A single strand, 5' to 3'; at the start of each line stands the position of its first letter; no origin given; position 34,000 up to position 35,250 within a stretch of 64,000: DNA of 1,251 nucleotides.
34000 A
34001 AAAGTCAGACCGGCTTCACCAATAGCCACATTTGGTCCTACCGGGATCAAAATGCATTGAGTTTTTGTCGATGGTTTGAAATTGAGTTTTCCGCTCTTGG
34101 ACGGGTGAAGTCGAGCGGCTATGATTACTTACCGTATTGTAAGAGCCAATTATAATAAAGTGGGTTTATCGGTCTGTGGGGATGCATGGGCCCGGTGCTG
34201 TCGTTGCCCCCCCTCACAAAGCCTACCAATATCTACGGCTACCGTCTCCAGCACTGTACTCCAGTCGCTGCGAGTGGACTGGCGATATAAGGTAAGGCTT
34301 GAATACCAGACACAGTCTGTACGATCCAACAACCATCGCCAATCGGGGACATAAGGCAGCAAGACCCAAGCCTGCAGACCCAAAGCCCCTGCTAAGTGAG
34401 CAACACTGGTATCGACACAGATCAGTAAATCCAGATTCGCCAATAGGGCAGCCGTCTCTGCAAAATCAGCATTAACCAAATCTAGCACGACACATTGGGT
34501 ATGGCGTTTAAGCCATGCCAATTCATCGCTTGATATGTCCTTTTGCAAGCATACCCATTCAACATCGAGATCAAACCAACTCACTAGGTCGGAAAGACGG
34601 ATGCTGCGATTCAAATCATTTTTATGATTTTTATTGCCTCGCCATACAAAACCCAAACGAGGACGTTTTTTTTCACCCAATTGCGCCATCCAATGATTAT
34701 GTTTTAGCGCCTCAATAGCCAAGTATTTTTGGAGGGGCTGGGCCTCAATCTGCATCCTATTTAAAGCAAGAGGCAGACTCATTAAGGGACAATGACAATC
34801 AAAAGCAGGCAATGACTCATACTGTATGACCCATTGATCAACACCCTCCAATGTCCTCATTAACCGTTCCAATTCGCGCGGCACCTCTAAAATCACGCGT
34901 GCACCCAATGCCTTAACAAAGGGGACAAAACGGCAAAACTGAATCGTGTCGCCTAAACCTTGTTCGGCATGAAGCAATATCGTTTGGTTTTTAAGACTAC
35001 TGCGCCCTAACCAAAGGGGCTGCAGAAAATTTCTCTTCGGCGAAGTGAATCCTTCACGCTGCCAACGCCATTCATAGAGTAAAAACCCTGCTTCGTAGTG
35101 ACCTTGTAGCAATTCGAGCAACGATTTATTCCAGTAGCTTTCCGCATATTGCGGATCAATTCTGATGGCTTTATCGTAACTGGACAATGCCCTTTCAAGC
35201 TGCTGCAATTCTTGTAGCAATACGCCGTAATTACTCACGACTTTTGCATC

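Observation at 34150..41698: Unassigned minus-strand cluster ending in a TPR-GT9 fusion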

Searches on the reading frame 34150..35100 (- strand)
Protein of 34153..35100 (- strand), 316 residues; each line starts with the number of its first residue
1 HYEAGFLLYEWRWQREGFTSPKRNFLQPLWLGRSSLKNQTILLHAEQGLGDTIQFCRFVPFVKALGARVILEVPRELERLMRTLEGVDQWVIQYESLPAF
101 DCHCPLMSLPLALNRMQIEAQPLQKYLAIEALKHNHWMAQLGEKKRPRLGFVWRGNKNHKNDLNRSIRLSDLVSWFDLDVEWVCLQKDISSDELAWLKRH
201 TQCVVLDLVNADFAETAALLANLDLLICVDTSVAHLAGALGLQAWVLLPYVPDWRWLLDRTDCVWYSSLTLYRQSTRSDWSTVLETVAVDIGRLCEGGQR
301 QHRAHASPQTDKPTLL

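Call 25: search_solved_structures(query=window:34153-35100:-, max_evalue=10, show_alignments=2)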
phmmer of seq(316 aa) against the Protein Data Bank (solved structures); distinct sequences matched with E-value up to 10: 0.

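Call 28: find_homologous_proteins(query=window:34153-35100:-, max_evalue=1e-10)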
Query seq(316 aa) (316 aa): 7981 proteins with E <= 1e-10 among 8000 candidates; the best 120 are listed.
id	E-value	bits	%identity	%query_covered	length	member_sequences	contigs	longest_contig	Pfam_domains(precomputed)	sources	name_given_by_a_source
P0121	3.0e-93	331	52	92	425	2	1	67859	PF13431.13,PF13414.13,PF13371.13,PF00515.35,PF13424.13,PF13432.13,PF13428.13,PF13181.13,PF07719.24,PF13374.13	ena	-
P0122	3.6e-91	324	54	91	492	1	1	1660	PF13431.13,PF23914.2,PF13414.13,PF13176.13,PF13428.13,PF14559.13,PF13371.13,PF00515.35,PF13424.13,PF21033.5,PF13432.13,PF13181.13,PF07719.24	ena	-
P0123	7.5e-91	323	52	91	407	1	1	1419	PF13431.13,PF13414.13,PF00515.35,PF13424.13,PF13432.13,PF13181.13,PF07719.24,PF13374.13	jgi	jgi:hypothetical protein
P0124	1.3e-90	322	51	91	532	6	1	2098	PF13431.13,PF23914.2,PF13414.13,PF13176.13,PF13428.13,PF13374.13,PF14559.13,PF13371.13,PF00515.35,PF12895.14,PF13424.13,PF21033.5,PF13432.13,PF13181.13,PF01239.29,PF07719.24,PF13174.13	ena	-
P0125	3.9e-90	321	53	91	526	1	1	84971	PF13431.13,PF23914.2,PF13414.13,PF13176.13,PF13428.13,PF14559.13,PF13371.13,PF00515.35,PF13424.13,PF21033.5,PF13432.13,PF13181.13,PF07719.24,PF13174.13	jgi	jgi:tetratricopeptide (TPR) repeat protein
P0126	4.2e-90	321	50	93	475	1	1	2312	PF13431.13,PF23914.2,PF13414.13,PF13428.13,PF13374.13,PF14559.13,PF13371.13,PF00515.35,PF12895.14,PF13424.13,PF21033.5,PF13432.13,PF13181.13,PF01239.29,PF07719.24,PF13174.13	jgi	-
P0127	5.6e-90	320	52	91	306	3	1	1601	-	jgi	jgi:Glycosyltransferase family 9 (heptosyltransferase)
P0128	1.2e-89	319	51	91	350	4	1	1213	-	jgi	jgi:hypothetical protein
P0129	2.3e-89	318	50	93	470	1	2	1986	PF14559.13,PF13431.13,PF13414.13,PF13371.13,PF00515.35,PF13424.13,PF13432.13,PF13428.13,PF13181.13,PF07719.24,PF13374.13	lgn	-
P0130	2.7e-89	318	51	95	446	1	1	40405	PF14559.13,PF13431.13,PF13414.13,PF13371.13,PF00515.35,PF13424.13,PF13432.13,PF13428.13,PF13181.13,PF07719.24,PF13374.13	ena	-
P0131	4.0e-89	317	50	95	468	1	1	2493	PF14559.13,PF13431.13,PF13414.13,PF13371.13,PF00515.35,PF13424.13,PF13432.13,PF13428.13,PF13181.13,PF07719.24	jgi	-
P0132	7.4e-89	316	51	94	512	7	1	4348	PF13431.13,PF13414.13,PF13176.13,PF13428.13,PF13374.13,PF07721.21,PF14559.13,PF13371.13,PF00515.35,PF13424.13,PF13432.13,PF13181.13,PF01239.29,PF07719.24,PF13174.13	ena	-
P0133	8.1e-89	316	49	96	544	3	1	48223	PF13431.13,PF13414.13,PF13176.13,PF13428.13,PF13374.13,PF14559.13,PF13371.13,PF00515.35,PF13424.13,PF13432.13,PF13181.13,PF01239.29,PF01075.24,PF07719.24,PF13174.13,PF24726.2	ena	-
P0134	1.7e-88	315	50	93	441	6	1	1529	PF13431.13,PF23914.2,PF13414.13,PF13428.13,PF13374.13,PF14559.13,PF13371.13,PF00515.35,PF12895.14,PF13424.13,PF13432.13,PF13181.13,PF07719.24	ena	-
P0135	1.9e-88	315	51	93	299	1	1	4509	PF01075.24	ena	-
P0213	7.8e-84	300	48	93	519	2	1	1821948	PF13431.13,PF23914.2,PF13414.13,PF13176.13,PF13428.13,PF13374.13,PF14559.13,PF24575.2,PF13371.13,PF00515.35,PF12895.14,PF13424.13,PF21033.5,PF13432.13,PF13181.13,PF01239.29,PF07719.24,PF13174.13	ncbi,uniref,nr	ncbi:glycosyltransferase family protein [Polynucleobacter sp. MG-5-Ahmo-C2]|uniref:tetratricopeptide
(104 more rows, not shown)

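Call 32: find_encoding_contigs(protein=P0213, flank=8000, max_places=1)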
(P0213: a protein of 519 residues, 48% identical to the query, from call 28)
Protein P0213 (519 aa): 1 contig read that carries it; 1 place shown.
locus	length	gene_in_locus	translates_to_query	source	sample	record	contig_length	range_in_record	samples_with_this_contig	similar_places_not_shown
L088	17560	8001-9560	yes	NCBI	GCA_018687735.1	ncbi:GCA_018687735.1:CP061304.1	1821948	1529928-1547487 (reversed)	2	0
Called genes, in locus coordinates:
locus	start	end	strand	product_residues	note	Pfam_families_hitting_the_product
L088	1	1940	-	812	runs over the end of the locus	PF00512:HisKA, PF02518:HATPase_c, PF00072:Response_reg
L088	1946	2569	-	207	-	PF00072:Response_reg, PF00196:GerE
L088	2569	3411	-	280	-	-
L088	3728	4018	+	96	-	PF00166:Cpn10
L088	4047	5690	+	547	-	PF00118:Cpn60_TCP1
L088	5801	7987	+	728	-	PF13414:TPR_11, PF00515:TPR_1, PF07719:TPR_2, PF13414:TPR_11, PF13424:TPR_12, PF13432:TPR_16, PF14559:TPR_19, PF13371:TPR_9, +26 more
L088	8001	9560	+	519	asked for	PF13432:TPR_16 (weak), PF13424:TPR_12 (weak), PF00515:TPR_1, PF13414:TPR_11, PF13432:TPR_16, PF13414:TPR_11, PF00515:TPR_1, PF07719:TPR_2, +19 more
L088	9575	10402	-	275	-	PF18922:DUF5672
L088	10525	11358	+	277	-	PF18922:DUF5672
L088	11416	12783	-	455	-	PF02233:PNTB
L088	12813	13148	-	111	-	PF12769:PNTB_4TM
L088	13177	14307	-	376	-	PF05222:AlaDh_PNT_N, PF01262:AlaDh_PNT_C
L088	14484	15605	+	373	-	PF02540:NAD_synthase (faint), PF02568:ThiI (faint), PF03054:tRNA_Me_trans, PF20259:tRNA_Me_trans_M, PF20258:tRNA_Me_trans_C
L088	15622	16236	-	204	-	PF02798:GST_N (weak), PF13417:GST_N_3, PF13409:GST_N_2, PF00043:GST_C, PF14497:GST_C_3 (faint), PF13410:GST_C_2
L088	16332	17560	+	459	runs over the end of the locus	PF00206:Lyase_1, PF08328:ASL_C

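Call 39: predict_structure(alignment_id=A2)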
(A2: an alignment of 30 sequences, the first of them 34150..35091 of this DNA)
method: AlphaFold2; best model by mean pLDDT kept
length: 313 residues; sequences in the alignment: 30
mean_pLDDT: 84.8   pTM: 0.84
mean pLDDT of the five models: 84.8, 84.3, 83.5, 82.8, 79.0
residues with pLDDT >= 90: 182; 70-90: 80; 50-70: 32; < 50: 19
segments of 3 or more residues with pLDDT < 50: 296-313
pLDDT, mean of each block of 10 residues (from residue 1): 56 59 89 97 88 94 97 93 95 95 88 70 94 96 94 74 87 91 91 90 90 97 94 96 87 75 91 89 93 60 37 33
secondary structure, 60 per line:
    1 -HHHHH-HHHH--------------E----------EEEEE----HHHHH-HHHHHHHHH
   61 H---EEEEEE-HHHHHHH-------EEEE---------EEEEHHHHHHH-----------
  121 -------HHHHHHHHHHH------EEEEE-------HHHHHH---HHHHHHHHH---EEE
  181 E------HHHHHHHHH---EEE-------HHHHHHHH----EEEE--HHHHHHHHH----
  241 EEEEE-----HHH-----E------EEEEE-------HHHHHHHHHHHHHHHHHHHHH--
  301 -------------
elements in order: H2-6 H8-11 E37-41 H46-50 H52-61 E65-70 H72-78 E86-89 E99-102 H103-109 H128-138 E145-149 H157-162 H166-174 E178-181 H188-196 E200-202 H210-217 E222-225 H228-236 E241-245 E266-270 H278-298

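Call 41: fold_search(model_id=the predicted structure, library=pdb)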
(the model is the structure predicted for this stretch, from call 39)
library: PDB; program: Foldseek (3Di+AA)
matches with E <= 10: 1575; with E <= 0.001: 40
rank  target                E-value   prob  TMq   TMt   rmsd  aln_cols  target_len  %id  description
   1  3tov_A                2.8e-07  1.00  0.54  0.50   6.6       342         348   11  The crystal structure of the glycosyl transferase family 9 from Veillonella parvula DSM 2008 (released 2011-09-21)
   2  3tov_B                7.8e-07  1.00  0.54  0.49   7.6       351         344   10  The crystal structure of the glycosyl transferase family 9 from Veillonella parvula DSM 2008 (released 2011-09-21)
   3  1psw                  8.3e-07  1.00  0.57  0.55   5.3       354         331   13  Structure of E. coli ADP-heptose lps heptosyltransferase II (released 2003-07-08)
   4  4rap_J                2.5e-06  1.00  0.48  0.41   9.3       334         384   12  Crystal structure of bacterial iron-containing dodecameric glycosyltransferase TibC from enterotoxigenic E.coli H10407 (released 2014-10-29)
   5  4rap_A                2.5e-06  1.00  0.46  0.39   9.6       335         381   13  Crystal structure of bacterial iron-containing dodecameric glycosyltransferase TibC from enterotoxigenic E.coli H10407 (released 2014-10-29)
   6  4rap_D                4.8e-06  1.00  0.51  0.43   7.9       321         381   13  Crystal structure of bacterial iron-containing dodecameric glycosyltransferase TibC from enterotoxigenic E.coli H10407 (released 2014-10-29)
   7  2h1h_B                5.7e-06  1.00  0.51  0.51   6.4       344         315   10  E. coli heptosyltransferase WaaC with ADP-2-deoxy-2-fluoro heptose (released 2007-05-22)
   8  4rap_H                6.5e-06  1.00  0.50  0.42   7.8       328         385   14  Crystal structure of bacterial iron-containing dodecameric glycosyltransferase TibC from enterotoxigenic E.coli H10407 (released 2014-10-29)
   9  4rb4_D                7.3e-06  1.00  0.47  0.40  10.9       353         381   13  Crystal structure of dodecameric iron-containing heptosyltransferase TibC in complex with ADP-D-beta-D-heptose at 3.9  (released 2014-11-05)
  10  4rap_G                7.7e-06  1.00  0.49  0.41   9.9       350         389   14  Crystal structure of bacterial iron-containing dodecameric glycosyltransferase TibC from enterotoxigenic E.coli H10407 (released 2014-10-29)
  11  9grx_1                8.7e-06  1.00  0.52  0.42   7.2       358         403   11  NDH-PSI-LHCI supercomplex from S. oleracea (released 2025-02-12)
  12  4rap_F                8.7e-06  1.00  0.47  0.40  10.9       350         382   14  Crystal structure of bacterial iron-containing dodecameric glycosyltransferase TibC from enterotoxigenic E.coli H10407 (released 2014-10-29)
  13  4rb4_B                8.7e-06  1.00  0.47  0.39  11.0       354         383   12  Crystal structure of dodecameric iron-containing heptosyltransferase TibC in complex with ADP-D-beta-D-heptose at 3.9  (released 2014-11-05)
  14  4rap_C                9.3e-06  1.00  0.48  0.40   9.4       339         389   13  Crystal structure of bacterial iron-containing dodecameric glycosyltransferase TibC from enterotoxigenic E.coli H10407 (released 2014-10-29)
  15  4rb4_A                9.3e-06  1.00  0.46  0.40  10.9       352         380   13  Crystal structure of dodecameric iron-containing heptosyltransferase TibC in complex with ADP-D-beta-D-heptose at 3.9  (released 2014-11-05)
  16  2h1h_A                9.8e-06  1.00  0.53  0.52   6.0       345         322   11  E. coli heptosyltransferase WaaC with ADP-2-deoxy-2-fluoro heptose (released 2007-05-22)
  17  4rap_B                1.1e-05  1.00  0.51  0.43   7.7       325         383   13  Crystal structure of bacterial iron-containing dodecameric glycosyltransferase TibC from enterotoxigenic E.coli H10407 (released 2014-10-29)
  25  4rap_E                5.6e-05  1.00  0.47  0.39   9.4       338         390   13  Crystal structure of bacterial iron-containing dodecameric glycosyltransferase TibC from enterotoxigenic E.coli H10407 (released 2014-10-29)
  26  4rap_L                7.2e-05  1.00  0.51  0.45   7.8       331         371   14  Crystal structure of bacterial iron-containing dodecameric glycosyltransferase TibC from enterotoxigenic E.coli H10407 (released 2014-10-29)
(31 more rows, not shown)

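Call 62: find_encoding_contigs(protein=P0121, flank=7000, max_places=1)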
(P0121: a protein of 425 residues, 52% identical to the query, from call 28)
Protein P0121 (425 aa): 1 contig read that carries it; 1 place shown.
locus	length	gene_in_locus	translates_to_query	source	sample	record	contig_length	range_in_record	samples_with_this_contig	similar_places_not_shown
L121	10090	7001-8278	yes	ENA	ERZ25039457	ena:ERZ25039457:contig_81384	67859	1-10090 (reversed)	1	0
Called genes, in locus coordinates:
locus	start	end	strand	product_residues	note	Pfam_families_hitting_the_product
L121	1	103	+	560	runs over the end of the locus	PF07244:POTRA (faint), PF08479:POTRA_2, PF03865:ShlB (weak), PF01103:Omp85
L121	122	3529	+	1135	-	PF05860:TPS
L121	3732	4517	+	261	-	-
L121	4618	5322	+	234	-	PF01618:MotA_ExbB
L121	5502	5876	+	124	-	PF02472:ExbD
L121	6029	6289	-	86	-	-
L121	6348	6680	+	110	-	PF13103:TonB_2, PF03544:TonB_C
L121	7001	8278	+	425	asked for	PF00515:TPR_1 (weak), PF13181:TPR_8 (weak), PF13424:TPR_12 (weak), PF13414:TPR_11, PF13432:TPR_16 (weak), PF00515:TPR_1, PF13414:TPR_11, PF00515:TPR_1, +11 more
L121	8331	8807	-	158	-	-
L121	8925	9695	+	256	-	-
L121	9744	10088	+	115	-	?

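Call 63: find_encoding_contigs(protein=P0125, flank=7000, max_places=1)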
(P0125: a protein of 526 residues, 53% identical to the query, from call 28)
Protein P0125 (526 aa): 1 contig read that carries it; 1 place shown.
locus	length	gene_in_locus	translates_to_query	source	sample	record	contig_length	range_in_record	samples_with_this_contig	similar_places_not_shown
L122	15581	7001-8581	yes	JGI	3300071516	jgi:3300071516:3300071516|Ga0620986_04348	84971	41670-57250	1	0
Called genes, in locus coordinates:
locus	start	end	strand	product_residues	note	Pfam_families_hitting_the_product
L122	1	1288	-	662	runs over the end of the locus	PF07719:TPR_2 (faint), PF13181:TPR_8 (faint), PF13428:TPR_14 (faint), PF14559:TPR_19 (faint), PF13431:TPR_17 (faint), PF00515:TPR_1 (faint), PF13844:Glyco_transf_41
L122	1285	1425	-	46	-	-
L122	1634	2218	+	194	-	-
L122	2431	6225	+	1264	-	PF23914:TPR_CcmH_CycH, PF00515:TPR_1, PF13414:TPR_11, PF13432:TPR_16, PF00515:TPR_1, PF13371:TPR_9, PF13414:TPR_11, PF13432:TPR_16, +66 more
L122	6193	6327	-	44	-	-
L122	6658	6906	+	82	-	-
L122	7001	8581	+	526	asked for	PF23914:TPR_CcmH_CycH, PF00515:TPR_1 (weak), PF07719:TPR_2 (weak), PF13414:TPR_11, PF13432:TPR_16, PF13414:TPR_11, PF00515:TPR_1, PF13414:TPR_11, +12 more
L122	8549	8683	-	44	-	-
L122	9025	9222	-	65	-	PF10049:DUF2283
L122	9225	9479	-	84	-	PF14076:DUF4258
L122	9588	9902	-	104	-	PF13744:HTH_37 (weak), PF01381:HTH_3 (weak), PF13560:HTH_31 (weak)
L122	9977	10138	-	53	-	-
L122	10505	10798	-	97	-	PF05016:ParE_toxin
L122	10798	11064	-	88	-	PF03693:ParD_antitoxin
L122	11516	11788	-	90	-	PF04365:BrnT_toxin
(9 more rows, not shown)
